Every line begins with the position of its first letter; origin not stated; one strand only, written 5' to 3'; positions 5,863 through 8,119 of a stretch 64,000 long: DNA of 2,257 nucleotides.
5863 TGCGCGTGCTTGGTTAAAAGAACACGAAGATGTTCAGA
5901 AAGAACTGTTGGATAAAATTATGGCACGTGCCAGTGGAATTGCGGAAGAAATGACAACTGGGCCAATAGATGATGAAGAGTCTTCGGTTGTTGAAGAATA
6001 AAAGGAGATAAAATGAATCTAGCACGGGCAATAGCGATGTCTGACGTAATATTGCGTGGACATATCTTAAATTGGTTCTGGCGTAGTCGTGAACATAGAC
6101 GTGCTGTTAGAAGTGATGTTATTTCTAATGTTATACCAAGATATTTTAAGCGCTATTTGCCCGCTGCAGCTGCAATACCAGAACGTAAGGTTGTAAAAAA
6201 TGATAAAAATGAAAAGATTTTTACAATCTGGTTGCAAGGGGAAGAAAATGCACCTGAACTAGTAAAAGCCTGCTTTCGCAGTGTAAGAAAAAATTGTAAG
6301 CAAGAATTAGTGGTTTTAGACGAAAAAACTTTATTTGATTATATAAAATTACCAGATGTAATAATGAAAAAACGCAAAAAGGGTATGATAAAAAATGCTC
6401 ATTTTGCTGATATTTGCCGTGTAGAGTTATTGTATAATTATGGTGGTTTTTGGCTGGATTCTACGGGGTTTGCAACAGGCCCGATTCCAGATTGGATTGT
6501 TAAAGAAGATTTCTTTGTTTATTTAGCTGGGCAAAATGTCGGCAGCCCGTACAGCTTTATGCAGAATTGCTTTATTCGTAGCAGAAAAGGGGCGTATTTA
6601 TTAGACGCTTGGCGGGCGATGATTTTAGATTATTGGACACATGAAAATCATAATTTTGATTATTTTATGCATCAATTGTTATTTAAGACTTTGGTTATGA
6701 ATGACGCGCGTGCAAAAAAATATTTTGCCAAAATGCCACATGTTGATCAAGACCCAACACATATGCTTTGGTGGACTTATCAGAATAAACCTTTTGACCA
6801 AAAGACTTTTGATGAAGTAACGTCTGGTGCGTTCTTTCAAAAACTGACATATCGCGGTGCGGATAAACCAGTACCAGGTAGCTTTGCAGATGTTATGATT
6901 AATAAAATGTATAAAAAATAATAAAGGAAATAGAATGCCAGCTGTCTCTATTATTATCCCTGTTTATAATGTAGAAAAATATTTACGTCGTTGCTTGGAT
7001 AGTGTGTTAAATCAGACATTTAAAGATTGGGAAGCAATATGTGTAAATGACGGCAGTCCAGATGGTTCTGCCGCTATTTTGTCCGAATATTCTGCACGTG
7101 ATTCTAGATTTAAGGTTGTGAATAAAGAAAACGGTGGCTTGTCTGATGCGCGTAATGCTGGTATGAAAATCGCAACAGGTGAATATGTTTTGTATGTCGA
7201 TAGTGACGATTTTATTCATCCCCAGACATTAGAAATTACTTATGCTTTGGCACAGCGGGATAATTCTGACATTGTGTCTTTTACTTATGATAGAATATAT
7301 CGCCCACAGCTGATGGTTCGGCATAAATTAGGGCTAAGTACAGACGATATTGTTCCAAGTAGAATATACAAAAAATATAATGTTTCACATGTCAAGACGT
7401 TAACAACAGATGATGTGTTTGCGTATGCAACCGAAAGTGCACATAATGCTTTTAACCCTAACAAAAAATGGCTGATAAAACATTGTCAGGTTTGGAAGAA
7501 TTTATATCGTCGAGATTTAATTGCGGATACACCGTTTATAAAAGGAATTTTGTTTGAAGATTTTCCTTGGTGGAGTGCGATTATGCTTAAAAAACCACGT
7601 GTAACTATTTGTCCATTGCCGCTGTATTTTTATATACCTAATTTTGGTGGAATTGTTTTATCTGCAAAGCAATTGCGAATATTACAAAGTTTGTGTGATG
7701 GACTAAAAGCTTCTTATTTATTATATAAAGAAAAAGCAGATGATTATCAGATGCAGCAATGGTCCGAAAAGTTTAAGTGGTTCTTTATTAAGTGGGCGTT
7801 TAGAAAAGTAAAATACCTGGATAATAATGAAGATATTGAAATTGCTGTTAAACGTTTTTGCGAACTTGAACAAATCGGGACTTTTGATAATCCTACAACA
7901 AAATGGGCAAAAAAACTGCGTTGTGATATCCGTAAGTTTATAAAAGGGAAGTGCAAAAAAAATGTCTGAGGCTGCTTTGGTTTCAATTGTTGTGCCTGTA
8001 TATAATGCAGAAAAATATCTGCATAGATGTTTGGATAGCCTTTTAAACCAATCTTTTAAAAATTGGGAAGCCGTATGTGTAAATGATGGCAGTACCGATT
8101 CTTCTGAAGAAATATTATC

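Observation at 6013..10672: Glycosyltransferase cluster inserted between recA and typA, with a tandem-duplicated GT2 pair and head-on operons separated by 3 nt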

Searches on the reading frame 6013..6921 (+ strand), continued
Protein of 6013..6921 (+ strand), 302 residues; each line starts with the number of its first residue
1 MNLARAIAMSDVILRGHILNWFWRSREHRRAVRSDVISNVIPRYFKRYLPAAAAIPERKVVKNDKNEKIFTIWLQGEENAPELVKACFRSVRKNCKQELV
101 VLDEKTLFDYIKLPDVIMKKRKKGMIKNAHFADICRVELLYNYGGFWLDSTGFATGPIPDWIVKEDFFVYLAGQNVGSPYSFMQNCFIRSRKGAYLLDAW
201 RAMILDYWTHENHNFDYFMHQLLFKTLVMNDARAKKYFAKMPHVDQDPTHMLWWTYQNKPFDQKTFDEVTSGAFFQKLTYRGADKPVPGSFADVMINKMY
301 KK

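Call 18: find_encoding_contigs(protein=P0169, flank=8000, max_places=2)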
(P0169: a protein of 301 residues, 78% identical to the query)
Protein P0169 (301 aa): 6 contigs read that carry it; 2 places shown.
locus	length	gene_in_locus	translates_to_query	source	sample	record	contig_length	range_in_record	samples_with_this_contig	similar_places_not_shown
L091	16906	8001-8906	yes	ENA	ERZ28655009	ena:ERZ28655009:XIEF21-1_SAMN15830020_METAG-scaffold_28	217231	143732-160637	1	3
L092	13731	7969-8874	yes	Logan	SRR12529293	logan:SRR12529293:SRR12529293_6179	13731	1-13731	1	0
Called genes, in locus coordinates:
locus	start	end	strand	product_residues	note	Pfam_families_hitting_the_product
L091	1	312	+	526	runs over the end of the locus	PF00501:AMP-binding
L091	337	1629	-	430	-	PF10396:TrmE_N, PF12631:MnmE_helical, PF03193:RsgA_GTPase (faint), PF01926:MMR_HSR1, PF02421:FeoB_N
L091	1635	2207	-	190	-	PF01330:RuvA_N, PF00633:HHH (faint), PF14520:HHH_5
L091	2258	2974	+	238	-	PF20772:TACO1_YebC_N, PF01709:Transcrip_reg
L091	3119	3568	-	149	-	PF02556:SecB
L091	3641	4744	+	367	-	PF03562:MltA, PF06725:3D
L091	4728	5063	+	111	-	PF05258:DciA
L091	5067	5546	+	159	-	PF02075:RuvC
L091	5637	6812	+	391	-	PF07690:MFS_1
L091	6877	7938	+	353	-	PF00154:RecA_N, PF08423:Rad51, PF06745:ATPase, PF01637:ATPase_2 (weak), PF27531:MT3502_N (weak), PF21096:RecA_C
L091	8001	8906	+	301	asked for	PF05704:Caps_synth, PF04488:Gly_transf_sug (weak)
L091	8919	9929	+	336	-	PF00535:Glycos_transf_2, PF10111:Glyco_tranf_2_2, PF13641:Glyco_tranf_2_3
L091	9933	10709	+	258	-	PF00535:Glycos_transf_2, PF10111:Glyco_tranf_2_2, PF13641:Glyco_tranf_2_3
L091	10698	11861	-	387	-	PF13692:Glyco_trans_1_4 (weak)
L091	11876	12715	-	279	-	-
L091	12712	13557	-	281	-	PF05045:RgpF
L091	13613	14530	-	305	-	PF01501:Glyco_transf_8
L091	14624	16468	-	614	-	PF00009:GTP_EFTU, PF01926:MMR_HSR1 (faint), PF22042:EF-G_D2 (weak), PF03144:GTP_EFTU_D2, PF00679:EFG_C, PF21018:BipA_C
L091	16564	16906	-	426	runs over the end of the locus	PF02403:Seryl_tRNA_N, PF00587:tRNA-synt_2b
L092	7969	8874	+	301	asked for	PF05704:Caps_synth, PF04488:Gly_transf_sug (weak)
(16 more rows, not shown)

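Call 24: find_encoding_contigs(protein=P0002, flank=8000, max_places=4)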
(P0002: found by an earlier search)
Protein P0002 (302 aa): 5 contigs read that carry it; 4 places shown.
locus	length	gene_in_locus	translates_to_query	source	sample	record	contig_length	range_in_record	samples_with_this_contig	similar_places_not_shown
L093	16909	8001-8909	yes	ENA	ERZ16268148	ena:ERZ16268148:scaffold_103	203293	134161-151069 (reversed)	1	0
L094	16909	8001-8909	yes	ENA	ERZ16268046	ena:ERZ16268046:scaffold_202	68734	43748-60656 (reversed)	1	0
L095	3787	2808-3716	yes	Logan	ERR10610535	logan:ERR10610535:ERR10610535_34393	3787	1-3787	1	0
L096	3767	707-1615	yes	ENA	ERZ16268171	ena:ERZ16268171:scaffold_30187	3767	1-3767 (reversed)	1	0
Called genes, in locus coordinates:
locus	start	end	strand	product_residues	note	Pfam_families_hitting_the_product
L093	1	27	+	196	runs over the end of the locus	-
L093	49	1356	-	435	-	PF03193:RsgA_GTPase (faint), PF10396:TrmE_N, PF12631:MnmE_helical, PF01926:MMR_HSR1, PF02421:FeoB_N, PF00350:Dynamin_N (weak)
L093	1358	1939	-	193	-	PF01330:RuvA_N, PF00633:HHH (faint), PF14520:HHH_5, PF07499:RuvA_C (weak)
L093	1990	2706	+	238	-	PF20772:TACO1_YebC_N, PF01709:Transcrip_reg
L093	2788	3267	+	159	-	PF02075:RuvC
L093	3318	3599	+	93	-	-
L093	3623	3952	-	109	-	PF05258:DciA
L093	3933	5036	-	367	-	PF03562:MltA, PF06725:3D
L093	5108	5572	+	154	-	PF02556:SecB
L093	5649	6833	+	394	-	PF00083:Sugar_tr (weak), PF07690:MFS_1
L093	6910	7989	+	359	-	PF00154:RecA_N, PF08423:Rad51 (weak), PF06745:ATPase (weak), PF01637:ATPase_2 (weak), PF27531:MT3502_N (weak), PF21096:RecA_C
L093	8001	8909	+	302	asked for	PF05704:Caps_synth, PF04488:Gly_transf_sug (weak)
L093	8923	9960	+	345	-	PF00535:Glycos_transf_2, PF10111:Glyco_tranf_2_2, PF13641:Glyco_tranf_2_3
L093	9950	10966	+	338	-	PF00535:Glycos_transf_2, PF10111:Glyco_tranf_2_2, PF13641:Glyco_tranf_2_3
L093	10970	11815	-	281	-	-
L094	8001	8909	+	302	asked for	PF05704:Caps_synth, PF04488:Gly_transf_sug (weak)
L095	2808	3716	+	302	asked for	PF05704:Caps_synth, PF04488:Gly_transf_sug (weak)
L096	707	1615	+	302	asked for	PF05704:Caps_synth, PF04488:Gly_transf_sug (weak)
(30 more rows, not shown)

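Call 34: search_solved_structures(query=window:6013-6921:+, max_evalue=0.01)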
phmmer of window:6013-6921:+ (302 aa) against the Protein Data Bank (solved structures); distinct sequences matched with E-value up to 0.01: 0.

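Call 46: search_protein_families(library=pfam, proteins=[L089:12686-13606:+, L087:12848-14038:+, L091:10698-11861:-], max_evalue=0.00001)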
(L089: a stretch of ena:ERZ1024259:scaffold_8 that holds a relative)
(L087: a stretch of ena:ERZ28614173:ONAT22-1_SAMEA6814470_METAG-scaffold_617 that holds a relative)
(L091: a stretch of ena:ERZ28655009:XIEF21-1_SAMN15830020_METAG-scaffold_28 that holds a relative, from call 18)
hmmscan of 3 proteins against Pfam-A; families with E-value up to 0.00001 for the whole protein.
L089:12686-13606:+ (306 aa): 1 family
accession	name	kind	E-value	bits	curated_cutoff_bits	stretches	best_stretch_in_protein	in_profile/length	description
PF09612.15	HtrL_YibB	-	1.1e-06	28.9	24.1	0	34-186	20-184/267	Bacterial protein of unknown function (HtrL_YibB)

L087:12848-14038:+ (396 aa): 1 family
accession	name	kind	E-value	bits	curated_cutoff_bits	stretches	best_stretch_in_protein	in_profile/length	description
PF04577.19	Glyco_transf_61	-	1.6e-15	58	27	1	93-265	1-137/137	Glycosyltransferase 61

L091:10698-11861:- (387 aa): 1 family
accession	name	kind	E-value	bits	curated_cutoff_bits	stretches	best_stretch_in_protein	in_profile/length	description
PF13692.12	Glyco_trans_1_4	-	1.1e-07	32.6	27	1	213-287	3-81/142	Glycosyl transferases group 1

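Call 62: find_related_loci(query=window:6013-6921:+, collection=metagenome_contigs, flank=10000)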
Query window:6013-6921:+ (302 aa) in metagenome_contigs; peptide patterns used: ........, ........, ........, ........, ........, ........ (x = any residue, [..] = any of these).
299 stretches matched a pattern; 34 encode a relative of the query (tblastn E <= 1e-3); 34 distinct loci.
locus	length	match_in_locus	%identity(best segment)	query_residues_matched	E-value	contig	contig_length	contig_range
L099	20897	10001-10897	83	1-299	1e-176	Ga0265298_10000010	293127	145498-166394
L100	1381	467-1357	84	1-297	0e+0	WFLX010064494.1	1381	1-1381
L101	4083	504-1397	83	1-299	7e-180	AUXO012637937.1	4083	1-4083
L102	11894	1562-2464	81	1-301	2e-172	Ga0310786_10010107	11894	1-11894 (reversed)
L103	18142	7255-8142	85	1-296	2e-171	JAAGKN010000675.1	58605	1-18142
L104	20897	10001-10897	79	1-299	1e-168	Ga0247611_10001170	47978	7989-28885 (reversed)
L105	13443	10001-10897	82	1-299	9e-168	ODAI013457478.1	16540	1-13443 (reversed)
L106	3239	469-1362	82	1-299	1e-175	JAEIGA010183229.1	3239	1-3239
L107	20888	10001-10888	79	1-296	3e-167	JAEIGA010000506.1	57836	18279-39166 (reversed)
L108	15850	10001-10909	78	1-301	8e-166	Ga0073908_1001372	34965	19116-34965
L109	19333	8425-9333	78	1-301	8e-166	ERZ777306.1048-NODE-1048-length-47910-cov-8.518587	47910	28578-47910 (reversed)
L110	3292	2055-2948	80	1-299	5e-172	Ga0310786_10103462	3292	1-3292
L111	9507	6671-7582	76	1-302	6e-163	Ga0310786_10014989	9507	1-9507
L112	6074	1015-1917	76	1-299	7e-163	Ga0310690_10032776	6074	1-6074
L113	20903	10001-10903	75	1-299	1e-160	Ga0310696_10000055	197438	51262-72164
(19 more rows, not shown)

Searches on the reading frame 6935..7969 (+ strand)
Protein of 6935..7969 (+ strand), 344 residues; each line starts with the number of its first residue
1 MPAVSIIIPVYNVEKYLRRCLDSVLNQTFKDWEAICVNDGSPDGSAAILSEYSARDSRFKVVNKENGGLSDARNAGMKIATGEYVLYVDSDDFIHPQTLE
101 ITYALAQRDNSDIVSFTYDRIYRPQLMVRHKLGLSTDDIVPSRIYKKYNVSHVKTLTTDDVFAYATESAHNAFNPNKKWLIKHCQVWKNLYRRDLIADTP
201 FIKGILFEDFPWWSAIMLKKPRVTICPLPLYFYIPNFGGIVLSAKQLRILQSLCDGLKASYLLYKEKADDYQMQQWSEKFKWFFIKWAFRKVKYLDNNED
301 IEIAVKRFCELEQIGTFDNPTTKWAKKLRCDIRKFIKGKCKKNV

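Call 3: search_protein_families(library=pfam, proteins=[window:6935-7969:+], max_evalue=0.1)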
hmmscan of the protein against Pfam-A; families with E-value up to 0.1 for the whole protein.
window:6935-7969:+ (344 aa): 4 families
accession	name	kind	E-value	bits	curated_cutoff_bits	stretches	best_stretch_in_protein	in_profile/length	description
PF00535.33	Glycos_transf_2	-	2.3e-40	138.7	23.3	1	5-129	1-126/168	Glycosyl transferase family 2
PF10111.15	Glyco_tranf_2_2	-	5.2e-11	43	27.3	1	5-108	1-108/276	Glycosyltransferase like family 2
PF13641.12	Glyco_tranf_2_3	-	6.3e-11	43.2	27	1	2-121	1-125/230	Glycosyltransferase like family 2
PF13704.12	Glyco_tranf_2_4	-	0.0011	19.8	27.5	1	12-98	2-88/98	Glycosyl transferase family 2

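Call 4: search_protein_families(library=ncbifam, proteins=[window:6935-7969:+], max_evalue=0.1)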
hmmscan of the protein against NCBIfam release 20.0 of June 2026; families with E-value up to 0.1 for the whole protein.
window:6935-7969:+ (344 aa): 27 families (the best 25 are shown)
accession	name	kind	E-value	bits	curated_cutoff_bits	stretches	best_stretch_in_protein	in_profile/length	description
NF007482.0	PRK10073.1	equivalog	1.1e-39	136.3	423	1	2-301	6-284/334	glycosyltransferase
NF047683.1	TeichurnBiosyTuaG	equivalog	2.2e-25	89.8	400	1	2-118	6-123/252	teichuronic acid biosynthesis protein TuaG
TIGR03937.1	PgaC_IcaA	equivalog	1.3e-18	67.1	422.3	1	2-100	45-144/407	poly-beta-1,6-N-acetyl-D-glucosamine synthase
NF041875.1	EPS_EpsD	equivalog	1.9e-18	67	370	1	4-107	1-105/325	exopolysaccharide biosynthesis glycosyltransferase EpsD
NF053739.1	GlytfEpsEBac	equivalog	3.6e-18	65.5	450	1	2-104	1-105/265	glycosyltransferase EpsE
NF050050.1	ProtGlycPglI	equivalog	4.1e-16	59.2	500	1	1-103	1-105/306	GalNAc(5)-diNAcBac-PP-undecaprenol beta-1,3-glucosyltransferase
NF041394.1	GtaseAglG_Halo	equivalog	5.6e-16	58.7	440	1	4-99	3-100/304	glucosyl-dolichyl phosphate glucuronosyltransferase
TIGR03965.1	mycofact_glyco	equivalog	1.1e-12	47.6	280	1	2-100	74-173/467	mycofactocin biosynthesis glycosyltransferase MftF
TIGR03111.1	glyc2_xrt_Gpos1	hypoth_equivalog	1.1e-12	47.5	363.95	1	1-100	48-150/439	TIGR03111 family XrtG-associated glycosyltransferase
NF007453.0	PRK10018.1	equivalog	3.8e-12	46.4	382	1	2-126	6-131/280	colanic acid biosynthesis glycosyltransferase WcaA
NF038302.1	EPS_HpsE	equivalog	1.4e-11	43.9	300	1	4-108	3-113/307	hormogonium polysaccharide biosynthesis glycosyltransferase HpsE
TIGR04017.1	WcaA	equivalog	2.2e-11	43.9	495.75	1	2-125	5-129/279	colanic acid biosynthesis glycosyltransferase WcaA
TIGR04283.1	glyco_like_mftF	equivalog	2.2e-11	43.8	182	1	4-118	1-109/221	TIGR04283 family arsenosugar biosynthesis glycosyltransferase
NF038299.1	EPS_HpsN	equivalog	3.4e-11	42.7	425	1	2-114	1-113/317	hormogonium polysaccharide biosynthesis glycosyltransferase HpsN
TIGR04242.1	nodulat_NodC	equivalog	3.8e-10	39.3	550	1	1-99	47-149/395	chitooligosaccharide synthase NodC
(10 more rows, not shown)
